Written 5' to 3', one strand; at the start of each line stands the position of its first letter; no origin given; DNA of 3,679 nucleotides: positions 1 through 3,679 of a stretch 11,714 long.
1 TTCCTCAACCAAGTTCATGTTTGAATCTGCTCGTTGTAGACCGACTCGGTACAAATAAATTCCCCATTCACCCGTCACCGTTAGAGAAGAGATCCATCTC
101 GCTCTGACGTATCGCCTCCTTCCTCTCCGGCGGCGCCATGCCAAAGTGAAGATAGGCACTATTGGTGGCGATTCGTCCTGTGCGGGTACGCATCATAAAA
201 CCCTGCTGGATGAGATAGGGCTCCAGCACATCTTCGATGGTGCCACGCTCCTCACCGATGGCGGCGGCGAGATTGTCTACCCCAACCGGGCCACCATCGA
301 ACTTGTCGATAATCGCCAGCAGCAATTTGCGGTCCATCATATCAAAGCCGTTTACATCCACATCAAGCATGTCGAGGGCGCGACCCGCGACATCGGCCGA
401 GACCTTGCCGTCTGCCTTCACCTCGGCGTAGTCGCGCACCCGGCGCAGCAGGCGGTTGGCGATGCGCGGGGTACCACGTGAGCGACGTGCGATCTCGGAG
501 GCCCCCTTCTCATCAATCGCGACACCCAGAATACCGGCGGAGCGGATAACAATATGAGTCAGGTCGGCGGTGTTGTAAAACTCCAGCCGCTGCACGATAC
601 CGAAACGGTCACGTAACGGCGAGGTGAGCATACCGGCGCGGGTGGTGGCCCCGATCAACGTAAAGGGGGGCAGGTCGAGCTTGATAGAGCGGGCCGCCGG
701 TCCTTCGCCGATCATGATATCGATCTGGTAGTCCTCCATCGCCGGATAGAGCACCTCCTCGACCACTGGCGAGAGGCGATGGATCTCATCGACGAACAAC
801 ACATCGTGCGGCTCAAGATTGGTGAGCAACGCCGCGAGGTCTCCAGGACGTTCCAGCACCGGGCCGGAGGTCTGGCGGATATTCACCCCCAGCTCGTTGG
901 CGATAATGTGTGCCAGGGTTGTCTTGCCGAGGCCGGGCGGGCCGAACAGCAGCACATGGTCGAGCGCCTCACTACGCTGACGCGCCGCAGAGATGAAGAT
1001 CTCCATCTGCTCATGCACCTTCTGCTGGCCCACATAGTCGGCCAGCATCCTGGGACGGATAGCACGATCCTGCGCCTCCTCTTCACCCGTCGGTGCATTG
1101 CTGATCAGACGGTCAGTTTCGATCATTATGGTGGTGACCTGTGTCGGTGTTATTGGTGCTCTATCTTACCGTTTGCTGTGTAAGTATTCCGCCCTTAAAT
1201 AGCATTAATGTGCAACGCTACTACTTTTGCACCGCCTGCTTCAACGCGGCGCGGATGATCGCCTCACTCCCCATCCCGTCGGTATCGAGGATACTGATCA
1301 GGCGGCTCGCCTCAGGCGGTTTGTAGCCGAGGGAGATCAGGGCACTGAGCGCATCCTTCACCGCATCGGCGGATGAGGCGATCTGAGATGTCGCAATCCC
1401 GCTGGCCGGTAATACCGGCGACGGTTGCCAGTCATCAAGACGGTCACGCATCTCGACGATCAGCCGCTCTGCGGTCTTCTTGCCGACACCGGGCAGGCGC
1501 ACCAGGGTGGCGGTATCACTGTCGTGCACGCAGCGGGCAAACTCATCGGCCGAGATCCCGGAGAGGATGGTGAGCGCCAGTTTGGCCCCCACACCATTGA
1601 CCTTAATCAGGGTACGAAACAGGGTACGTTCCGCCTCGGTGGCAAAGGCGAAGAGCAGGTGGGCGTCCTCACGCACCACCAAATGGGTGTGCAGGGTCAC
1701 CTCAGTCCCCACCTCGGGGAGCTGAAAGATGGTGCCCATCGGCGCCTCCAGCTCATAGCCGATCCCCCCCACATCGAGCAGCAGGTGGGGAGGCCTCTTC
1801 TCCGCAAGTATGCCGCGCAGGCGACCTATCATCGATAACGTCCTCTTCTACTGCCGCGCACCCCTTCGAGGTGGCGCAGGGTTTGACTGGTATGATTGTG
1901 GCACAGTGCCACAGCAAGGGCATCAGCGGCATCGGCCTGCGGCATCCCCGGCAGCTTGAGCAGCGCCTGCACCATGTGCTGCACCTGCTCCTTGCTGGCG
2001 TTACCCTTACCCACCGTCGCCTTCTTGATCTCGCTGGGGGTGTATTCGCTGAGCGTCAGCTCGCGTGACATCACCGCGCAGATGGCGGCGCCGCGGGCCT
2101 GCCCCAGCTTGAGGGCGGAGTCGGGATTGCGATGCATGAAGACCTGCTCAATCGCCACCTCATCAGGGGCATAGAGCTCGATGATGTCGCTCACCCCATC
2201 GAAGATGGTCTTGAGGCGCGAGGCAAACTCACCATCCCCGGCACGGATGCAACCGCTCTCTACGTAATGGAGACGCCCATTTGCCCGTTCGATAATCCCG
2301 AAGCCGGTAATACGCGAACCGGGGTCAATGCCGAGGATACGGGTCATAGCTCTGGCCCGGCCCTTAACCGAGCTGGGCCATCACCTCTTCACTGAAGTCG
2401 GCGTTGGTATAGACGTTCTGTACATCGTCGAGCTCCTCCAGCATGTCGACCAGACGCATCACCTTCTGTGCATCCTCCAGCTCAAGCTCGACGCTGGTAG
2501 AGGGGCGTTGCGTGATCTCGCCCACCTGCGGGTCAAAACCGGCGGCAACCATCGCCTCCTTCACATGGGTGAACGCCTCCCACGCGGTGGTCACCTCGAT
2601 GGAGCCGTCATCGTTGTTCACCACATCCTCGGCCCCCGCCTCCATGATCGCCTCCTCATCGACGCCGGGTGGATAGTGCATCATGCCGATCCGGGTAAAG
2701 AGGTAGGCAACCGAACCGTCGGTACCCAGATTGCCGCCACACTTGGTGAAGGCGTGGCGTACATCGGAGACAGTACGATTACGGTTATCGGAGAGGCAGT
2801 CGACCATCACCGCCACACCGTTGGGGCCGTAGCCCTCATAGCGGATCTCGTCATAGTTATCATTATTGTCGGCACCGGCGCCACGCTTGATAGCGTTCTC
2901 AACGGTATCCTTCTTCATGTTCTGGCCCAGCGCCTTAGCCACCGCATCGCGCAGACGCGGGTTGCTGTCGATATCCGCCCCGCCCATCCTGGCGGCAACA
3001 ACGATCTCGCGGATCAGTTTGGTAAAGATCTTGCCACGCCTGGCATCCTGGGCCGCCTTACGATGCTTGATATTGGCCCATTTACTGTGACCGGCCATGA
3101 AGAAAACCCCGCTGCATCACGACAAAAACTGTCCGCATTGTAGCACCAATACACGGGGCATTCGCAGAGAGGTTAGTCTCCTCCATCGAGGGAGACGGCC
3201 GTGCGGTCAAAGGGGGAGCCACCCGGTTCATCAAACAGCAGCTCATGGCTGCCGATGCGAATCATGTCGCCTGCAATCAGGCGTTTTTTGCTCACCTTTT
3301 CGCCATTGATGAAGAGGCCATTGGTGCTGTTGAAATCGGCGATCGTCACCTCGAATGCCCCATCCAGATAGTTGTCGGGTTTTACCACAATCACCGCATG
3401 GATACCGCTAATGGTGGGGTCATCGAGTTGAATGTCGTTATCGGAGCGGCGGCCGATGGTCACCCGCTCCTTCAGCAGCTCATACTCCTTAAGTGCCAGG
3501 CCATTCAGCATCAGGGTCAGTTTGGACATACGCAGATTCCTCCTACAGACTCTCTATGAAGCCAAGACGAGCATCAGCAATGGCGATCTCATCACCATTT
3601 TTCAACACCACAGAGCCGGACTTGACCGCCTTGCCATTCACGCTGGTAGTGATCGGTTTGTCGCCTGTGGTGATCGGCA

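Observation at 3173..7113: Orphan Hanks-kinase / PP2C / tandem-FHA signalling cassette upstream of the Holliday-junction resolvasome operon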

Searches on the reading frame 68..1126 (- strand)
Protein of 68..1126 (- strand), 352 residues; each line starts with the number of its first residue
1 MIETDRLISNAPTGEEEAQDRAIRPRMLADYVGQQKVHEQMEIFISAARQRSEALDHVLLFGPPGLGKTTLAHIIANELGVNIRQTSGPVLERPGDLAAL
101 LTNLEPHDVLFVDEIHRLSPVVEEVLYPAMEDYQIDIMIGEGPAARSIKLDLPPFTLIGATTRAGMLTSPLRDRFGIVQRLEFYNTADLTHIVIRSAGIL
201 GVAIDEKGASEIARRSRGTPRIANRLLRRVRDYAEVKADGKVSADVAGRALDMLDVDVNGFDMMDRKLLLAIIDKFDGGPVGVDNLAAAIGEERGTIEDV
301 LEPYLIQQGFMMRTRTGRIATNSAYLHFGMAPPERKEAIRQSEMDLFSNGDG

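Call 3: search_protein_families(library=pfam, proteins=[window:68-1126:-], max_evalue=0.01)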
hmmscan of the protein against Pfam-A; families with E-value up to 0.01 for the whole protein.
window:68-1126:- (352 aa): 17 families
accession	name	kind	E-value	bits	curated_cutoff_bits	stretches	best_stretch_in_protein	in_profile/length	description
PF05496.18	RuvB_N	-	2.6e-84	281.2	27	1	23-181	1-159/159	Holliday junction DNA helicase RuvB P-loop domain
PF17864.7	AAA_lid_4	-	6.7e-33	112.7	27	1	184-257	1-74/74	RuvB AAA lid domain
PF05491.19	RuvB_C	-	4.6e-22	78.2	24.7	1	259-328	2-71/72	RuvB C-terminal winged helix domain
PF00004.35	AAA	-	9.1e-22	78.4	21.2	1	58-181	1-129/131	ATPase family associated with various cellular activities (AAA)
PF07728.20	AAA_5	-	1.9e-08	34.8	22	1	100-175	60-139/139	AAA domain (dynein-related subfamily)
PF07726.17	AAA_3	-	8.6e-06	26.1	27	0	57-84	1-28/131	ATPase family associated with various cellular activities (AAA)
PF01078.27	Mg_chelatase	-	2.2e-05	24.4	20.3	0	28-76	2-43/207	Magnesium chelatase, subunit ChlI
PF06068.19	TIP49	-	8.7e-05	22.3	23.8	1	30-84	25-79/347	TIP49 P-loop domain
PF20720.3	nSTAND3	-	0.00034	20.8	27.2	1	47-81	9-43/155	Novel STAND NTPase 3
PF13401.12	AAA_22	-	0.00035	21.3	27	0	57-79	7-29/130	AAA domain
PF13191.12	AAA_16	-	0.00048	21.1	32.6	0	46-80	17-49/167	AAA ATPase domain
PF03215.21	Rad17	-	0.00064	20.2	23.8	1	46-92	36-82/186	Rad17 P-loop domain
PF13238.12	AAA_18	-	0.0014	19.6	29.4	0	58-85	1-30/128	AAA domain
PF00158.32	Sigma54_activat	-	0.0031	17.6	20.2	0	39-78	6-45/168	Sigma-54 interaction domain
PF02367.23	TsaE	-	0.0038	17.6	26.6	1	40-84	6-50/128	Threonylcarbamoyl adenosine biosynthesis protein TsaE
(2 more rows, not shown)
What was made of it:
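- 68..3098 (-): Downstream neighbours yebC (2364-3098), ruvC (1829-2347), ruvA (1221-1832) and ruvB (68-1126). They are adjacent, but not shown to belong to the module. Pfam hits (call 3).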

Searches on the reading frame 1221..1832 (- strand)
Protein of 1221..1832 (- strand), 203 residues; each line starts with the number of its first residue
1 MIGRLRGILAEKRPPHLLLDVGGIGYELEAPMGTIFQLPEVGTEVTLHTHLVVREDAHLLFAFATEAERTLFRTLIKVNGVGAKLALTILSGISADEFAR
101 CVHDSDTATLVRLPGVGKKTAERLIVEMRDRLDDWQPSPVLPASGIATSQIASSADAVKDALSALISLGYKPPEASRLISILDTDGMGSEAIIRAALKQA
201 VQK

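Call 3: search_protein_families(library=pfam, proteins=[window:1221-1832:-], max_evalue=0.01)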
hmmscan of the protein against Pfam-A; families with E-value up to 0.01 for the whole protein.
window:1221-1832:- (203 aa): 6 families
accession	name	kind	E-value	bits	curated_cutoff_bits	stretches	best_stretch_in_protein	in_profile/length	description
PF01330.27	RuvA_N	-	6e-24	84.3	23.6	1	1-61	1-60/61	RuvA N terminal domain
PF14520.12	HHH_5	-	2.6e-15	57.1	27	1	72-130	1-57/57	Helix-hairpin-helix domain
PF07499.19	RuvA_C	-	5.3e-12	46.5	24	1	156-199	1-45/47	RuvA, C-terminal domain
PF00633.29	HHH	-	1.4e-06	28.3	24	1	108-124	11-27/30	Helix-hairpin-helix motif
PF21176.3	RecR_HhH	-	4.2e-05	23.7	27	1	110-125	8-23/45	RecR, helix-hairpin-helix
PF11798.14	IMS_HHH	-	0.0042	17.7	24.4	0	112-124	15-27/32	IMS family HHH motif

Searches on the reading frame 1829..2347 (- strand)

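Call 3: search_protein_families(library=pfam, proteins=[window:1829-2347:-], max_evalue=0.01)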
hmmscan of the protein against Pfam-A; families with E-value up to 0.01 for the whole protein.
window:1829-2347:- (172 aa): 1 family
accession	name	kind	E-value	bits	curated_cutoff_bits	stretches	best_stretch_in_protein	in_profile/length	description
PF02075.23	RuvC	-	1.4e-58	197.5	22.2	1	4-150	1-148/148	Crossover junction endodeoxyribonuclease RuvC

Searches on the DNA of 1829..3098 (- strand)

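Call 67: search_dna_similar(query=window:1829-3098:-, collection=ecoli_genomes, mode=distant, max_rows=3)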
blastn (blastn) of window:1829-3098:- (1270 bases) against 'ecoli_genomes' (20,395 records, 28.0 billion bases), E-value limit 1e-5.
Records with a match: 5426; places in all: 5428; records where one place covers at least 80% of the query: 648.
Genomes with a match: 5426 of 5426; with a place that covers at least 80% of the query: 648. Places per genome that has any: lowest 1, median 1, highest 2. On chromosomes: 5427 places; on plasmids: 1.
Best place of each record, by identity: 60-80% 5426.
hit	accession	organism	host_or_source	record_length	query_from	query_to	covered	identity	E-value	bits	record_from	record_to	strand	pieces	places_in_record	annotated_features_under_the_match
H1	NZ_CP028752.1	Escherichia coli strain A23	Capybara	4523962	1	1185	93%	63.4%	5e-31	146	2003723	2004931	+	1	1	yebC: YebC/PmpR family DNA-binding transcriptional regulator | ruvC: crossover junction endodeoxyribonuclease RuvC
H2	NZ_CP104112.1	Escherichia coli strain USDA-ARS-USMARC-51688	Bos taurus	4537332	1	1185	93%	63.4%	5e-31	146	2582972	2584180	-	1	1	yebC: YebC/PmpR family DNA-binding transcriptional regulator | ruvC: crossover junction endodeoxyribonuclease RuvC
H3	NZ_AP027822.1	Escherichia coli strain 2017.17.01CC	Homo sapiens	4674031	1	1185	93%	63.4%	3e-28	136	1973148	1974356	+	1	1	yebC: YebC/PmpR family DNA-binding transcriptional regulator | ruvC: crossover junction endodeoxyribonuclease RuvC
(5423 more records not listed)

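Call 68: get_annotated_region(hit=H1, flank=5000)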
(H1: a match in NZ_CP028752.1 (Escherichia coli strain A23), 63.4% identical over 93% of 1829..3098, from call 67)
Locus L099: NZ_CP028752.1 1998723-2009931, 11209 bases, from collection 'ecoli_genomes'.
description: Escherichia coli strain A23 chromosome, complete genome
organism: Escherichia coli strain A23 (NCBI taxid 562)
replicon: chromosome; assembly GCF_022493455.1
host: Capybara; source: feces; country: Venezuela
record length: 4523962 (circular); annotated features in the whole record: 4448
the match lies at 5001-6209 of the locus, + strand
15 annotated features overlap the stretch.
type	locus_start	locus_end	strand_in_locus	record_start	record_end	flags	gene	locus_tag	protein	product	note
CDS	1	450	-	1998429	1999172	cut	cmoA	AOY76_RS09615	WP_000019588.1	carboxy-S-adenosyl-L-methionine synthase CmoA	-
CDS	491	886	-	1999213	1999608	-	yecN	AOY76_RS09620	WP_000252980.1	MAPEG family protein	-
CDS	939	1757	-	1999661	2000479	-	yecE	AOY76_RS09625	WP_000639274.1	DUF72 domain-containing protein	-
CDS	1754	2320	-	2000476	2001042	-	yecD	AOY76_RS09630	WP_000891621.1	hydrolase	-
CDS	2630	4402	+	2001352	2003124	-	aspS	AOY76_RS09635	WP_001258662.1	aspartate--tRNA ligase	-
CDS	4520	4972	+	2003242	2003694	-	nudB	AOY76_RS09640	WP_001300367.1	dihydroneopterin triphosphate diphosphatase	-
CDS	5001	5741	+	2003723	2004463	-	yebC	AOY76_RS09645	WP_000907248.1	YebC/PmpR family DNA-binding transcriptional regulator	-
CDS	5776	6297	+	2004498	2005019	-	ruvC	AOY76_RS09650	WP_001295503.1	crossover junction endodeoxyribonuclease RuvC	-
CDS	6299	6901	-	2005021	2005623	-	yebB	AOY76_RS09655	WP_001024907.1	YebB family permuted papain-like enzyme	-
CDS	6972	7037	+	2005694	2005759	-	yobI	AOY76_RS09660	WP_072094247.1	stress response small protein YobI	-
CDS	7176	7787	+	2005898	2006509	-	ruvA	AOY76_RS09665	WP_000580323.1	Holliday junction branch migration protein RuvA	-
CDS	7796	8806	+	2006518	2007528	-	ruvB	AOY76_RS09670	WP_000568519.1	Holliday junction branch migration DNA helicase RuvB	-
CDS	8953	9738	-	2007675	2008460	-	znuB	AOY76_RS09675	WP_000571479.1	zinc ABC transporter permease subunit ZnuB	-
CDS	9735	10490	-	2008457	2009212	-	znuC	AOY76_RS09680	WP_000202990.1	zinc ABC transporter ATP-binding protein ZnuC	-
CDS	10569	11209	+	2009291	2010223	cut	znuA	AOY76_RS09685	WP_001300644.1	zinc ABC transporter substrate-binding protein ZnuA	-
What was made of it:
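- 68..3098 (-): This is an ancient block, also aspS-nudB-yebC-ruvC-...-ruvAB in E. coli (call 68).
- E. coli has aspS-nudB-yebC-ruvC, so the aspS|yebC slot is old and its content varies (call 68).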

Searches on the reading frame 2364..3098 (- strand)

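Call 3: search_protein_families(library=pfam, proteins=[window:2364-3098:-], max_evalue=0.01)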
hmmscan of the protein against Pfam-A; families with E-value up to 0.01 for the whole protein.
window:2364-3098:- (244 aa): 2 families
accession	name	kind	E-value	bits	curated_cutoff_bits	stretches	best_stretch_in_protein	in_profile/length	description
PF01709.26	Transcrip_reg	-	8.5e-55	185.3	27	1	82-233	1-160/160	TACO1/YebC second and third domain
PF20772.2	TACO1_YebC_N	-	6.4e-33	113.5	36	1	5-75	1-72/73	TACO1/YebC protein N-terminal domain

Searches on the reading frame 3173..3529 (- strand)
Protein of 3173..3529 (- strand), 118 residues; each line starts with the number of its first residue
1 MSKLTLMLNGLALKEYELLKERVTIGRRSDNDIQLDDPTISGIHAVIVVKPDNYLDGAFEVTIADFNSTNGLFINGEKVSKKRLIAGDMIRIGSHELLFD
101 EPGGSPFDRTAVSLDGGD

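Call 3: search_protein_families(library=pfam, proteins=[window:3173-3529:-], max_evalue=0.01)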
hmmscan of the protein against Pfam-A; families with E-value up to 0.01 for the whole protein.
window:3173-3529:- (118 aa): 2 families
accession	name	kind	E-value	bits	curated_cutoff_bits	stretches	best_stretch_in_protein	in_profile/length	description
PF00498.31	FHA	-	2.1e-20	73.3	20.7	1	23-93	1-67/67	FHA domain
PF16697.10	Yop-YscD_cpl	-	7.9e-13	48.9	33.2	1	14-101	10-92/94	Inner membrane component of T3SS, cytoplasmic domain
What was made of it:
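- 3173..3529 (-): FHA1, 118 aa: single canonical FHA domain, a clade-specific paralog of the FHA2 N-terminal domain. Pfam FHA E=2.1e-20 (call 3).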

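Call 9: search_protein_families(library=ncbifam, proteins=[window:3173-3529:-], max_evalue=0.01)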
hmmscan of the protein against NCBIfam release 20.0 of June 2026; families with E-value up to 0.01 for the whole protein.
window:3173-3529:- (118 aa): 6 families
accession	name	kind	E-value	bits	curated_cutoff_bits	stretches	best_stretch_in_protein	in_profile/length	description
NF033760.1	gliding_GltG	equivalog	1.3e-14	53.8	650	1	20-104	23-101/650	adventurous gliding motility protein GltG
NF049868.1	FhaB_Rv0019c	equivalog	1.4e-11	44.7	125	1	4-94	69-153/158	FHA domain-containing protein FhaB/FipA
NF052573.1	HisKinEspAMyxo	equivalog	4.6e-11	41.5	1400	1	13-95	38-114/755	serine histidine kinase EspA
NF041660.2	oxygluDhInhib_OdhI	equivalog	3.8e-10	39.7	200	1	17-99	52-127/130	oxoglutarate dehydrogenase inhibitor Odhl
TIGR03354.1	VI_FHA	hypoth_equivalog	3.1e-08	33.8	120.25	1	15-97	18-99/420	type VI secretion system-associated FHA domain protein TagH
NF052403.1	ESX1TransRegEspM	equivalog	0.00066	18.6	550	1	18-94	26-94/367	ESX-1 type VII secretion system transcriptional regulator EspM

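Call 55: find_homologous_proteins(query=window:3173-3529:-, max_evalue=0.00001)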
Query window:3173-3529:- (118 aa): 67 proteins with E <= 0.00001 among 71 candidates.
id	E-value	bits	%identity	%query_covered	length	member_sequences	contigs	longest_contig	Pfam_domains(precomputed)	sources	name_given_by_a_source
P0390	4.8e-70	251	100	100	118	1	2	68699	PF00498.32,PF16697.11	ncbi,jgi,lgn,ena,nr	ncbi:MAG: FHA domain-containing protein [Chromatiales bacterium]|nr:FHA domain-containing protein [C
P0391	9.2e-55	202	77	100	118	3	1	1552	PF00498.32,PF16697.11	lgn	-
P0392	1.0e-53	198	79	97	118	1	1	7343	PF00498.32,PF16697.11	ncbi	-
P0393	5.5e-53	196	76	100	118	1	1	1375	PF00498.32,PF16697.11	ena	-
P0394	1.7e-52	194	77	97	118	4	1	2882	PF00498.32,PF16697.11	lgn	-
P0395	3.0e-52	194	76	97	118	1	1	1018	PF00498.32,PF16697.11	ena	-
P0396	4.0e-52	193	75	99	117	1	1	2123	PF00498.32,PF16697.11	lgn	-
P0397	5.9e-52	193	77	97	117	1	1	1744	PF00498.32,PF16697.11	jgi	jgi:pSer/pThr/pTyr-binding forkhead associated (FHA) protein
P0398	6.1e-52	193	77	97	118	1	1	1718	PF00498.32,PF16697.11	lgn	-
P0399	3.4e-51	190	75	97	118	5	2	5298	PF00498.32,PF16697.11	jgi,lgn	jgi:pSer/pThr/pTyr-binding forkhead associated (FHA) protein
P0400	1.8e-50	188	76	97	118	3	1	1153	PF00498.32,PF16697.11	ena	-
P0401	1.8e-50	188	72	100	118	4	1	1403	PF00498.32,PF16697.11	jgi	jgi:pSer/pThr/pTyr-binding forkhead associated (FHA) protein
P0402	2.6e-50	187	74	97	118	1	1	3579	PF00498.32,PF16697.11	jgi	jgi:pSer/pThr/pTyr-binding forkhead associated (FHA) protein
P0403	2.8e-50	187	75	97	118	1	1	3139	PF00498.32,PF16697.11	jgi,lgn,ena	-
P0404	5.5e-50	186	73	97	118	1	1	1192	PF00498.32,PF16697.11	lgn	-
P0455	1.3e-27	114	52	90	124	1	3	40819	PF00498.32,PF16697.11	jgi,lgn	jgi:pSer/pThr/pTyr-binding forkhead associated (FHA) protein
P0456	7.6e-24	102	47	95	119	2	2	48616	PF00498.32,PF16697.11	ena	-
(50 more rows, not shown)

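Call 56: find_encoding_contigs(protein=P0456, flank=7000, max_places=2)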
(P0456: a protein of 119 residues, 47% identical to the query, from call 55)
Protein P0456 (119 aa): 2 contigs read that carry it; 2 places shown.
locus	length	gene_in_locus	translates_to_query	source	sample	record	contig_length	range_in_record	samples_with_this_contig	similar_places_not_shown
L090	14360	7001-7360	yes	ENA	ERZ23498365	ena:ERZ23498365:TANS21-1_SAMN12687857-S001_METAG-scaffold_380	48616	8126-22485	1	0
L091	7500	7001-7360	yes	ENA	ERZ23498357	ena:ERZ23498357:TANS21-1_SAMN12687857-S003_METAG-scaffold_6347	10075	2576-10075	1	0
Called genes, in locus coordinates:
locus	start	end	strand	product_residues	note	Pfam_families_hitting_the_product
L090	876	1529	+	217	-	PF00406:ADK, PF13207:AAA_17, PF05191:ADK_lid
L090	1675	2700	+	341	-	PF00762:Ferrochelatase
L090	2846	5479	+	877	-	PF05226:CHASE2, PF00069:Pkinase, PF07714:PK_Tyr_Ser-Thr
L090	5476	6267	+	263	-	PF00481:PP2C (weak), PF13672:PP2C_2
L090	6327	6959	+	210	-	PF16697:Yop-YscD_cpl, PF00498:FHA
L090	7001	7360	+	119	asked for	PF16697:Yop-YscD_cpl, PF00498:FHA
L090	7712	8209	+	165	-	-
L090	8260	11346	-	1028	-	PF00873:ACR_tran, PF02355:SecD_SecF_C (weak), PF03176:MMPL (faint)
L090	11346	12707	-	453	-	PF25917:BSH_RND, PF25885:HH_EMRA (faint)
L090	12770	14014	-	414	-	PF03453:MoeA_N, PF00994:MoCF_biosynth, PF03454:MoeA_C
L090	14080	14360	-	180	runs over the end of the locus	PF03205:MobB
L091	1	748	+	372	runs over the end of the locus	-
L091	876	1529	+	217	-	PF00406:ADK, PF13207:AAA_17, PF05191:ADK_lid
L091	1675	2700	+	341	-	PF00762:Ferrochelatase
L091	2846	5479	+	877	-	PF05226:CHASE2, PF00069:Pkinase, PF07714:PK_Tyr_Ser-Thr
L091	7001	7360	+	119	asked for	PF16697:Yop-YscD_cpl, PF00498:FHA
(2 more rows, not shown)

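Call 57: find_encoding_contigs(protein=P0455, flank=7000, max_places=2)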
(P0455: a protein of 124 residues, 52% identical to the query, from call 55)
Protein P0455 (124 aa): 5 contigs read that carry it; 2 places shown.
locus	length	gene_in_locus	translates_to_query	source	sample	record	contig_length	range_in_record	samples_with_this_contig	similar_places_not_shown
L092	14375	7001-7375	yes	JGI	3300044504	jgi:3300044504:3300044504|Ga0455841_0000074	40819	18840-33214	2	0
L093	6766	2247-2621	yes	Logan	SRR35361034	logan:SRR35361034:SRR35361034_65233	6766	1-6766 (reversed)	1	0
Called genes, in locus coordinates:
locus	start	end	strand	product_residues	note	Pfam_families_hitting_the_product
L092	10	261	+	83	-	-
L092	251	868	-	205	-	PF06080:DUF938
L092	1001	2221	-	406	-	PF00324:AA_permease, PF13520:AA_permease_2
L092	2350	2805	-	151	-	PF10116:Host_attach, PF18856:baeRF_family12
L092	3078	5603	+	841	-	PF05226:CHASE2, PF07719:TPR_2 (faint), PF00069:Pkinase, PF07714:PK_Tyr_Ser-Thr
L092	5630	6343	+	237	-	PF00481:PP2C, PF13672:PP2C_2, PF07228:SpoIIE (faint)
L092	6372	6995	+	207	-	PF16697:Yop-YscD_cpl, PF00498:FHA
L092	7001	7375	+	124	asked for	PF16697:Yop-YscD_cpl, PF00498:FHA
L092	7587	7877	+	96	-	PF00216:Bac_DNA_binding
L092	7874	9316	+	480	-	PF00216:Bac_DNA_binding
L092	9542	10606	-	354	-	PF12945:PilZNR, PF07238:PilZ, PF13682:CZB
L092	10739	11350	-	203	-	PF02525:Flavodoxin_2, PF03358:FMN_red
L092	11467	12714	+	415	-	PF12704:MacB_PCD, PF02687:FtsX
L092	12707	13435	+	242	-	PF02463:SMC_N (faint), PF00005:ABC_tran, PF13304:AAA_21 (faint)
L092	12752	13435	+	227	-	PF02463:SMC_N (faint), PF00005:ABC_tran, PF13304:AAA_21 (faint)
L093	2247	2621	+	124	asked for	PF16697:Yop-YscD_cpl, PF00498:FHA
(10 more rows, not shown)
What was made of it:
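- Their contexts are shown in calls 56-57.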

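Call 62: search_protein_families(library=padloc, proteins=[window:3173-3529:-], max_evalue=0.001)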
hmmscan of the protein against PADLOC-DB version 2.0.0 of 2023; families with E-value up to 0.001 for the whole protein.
window:3173-3529:- (118 aa): 0 families
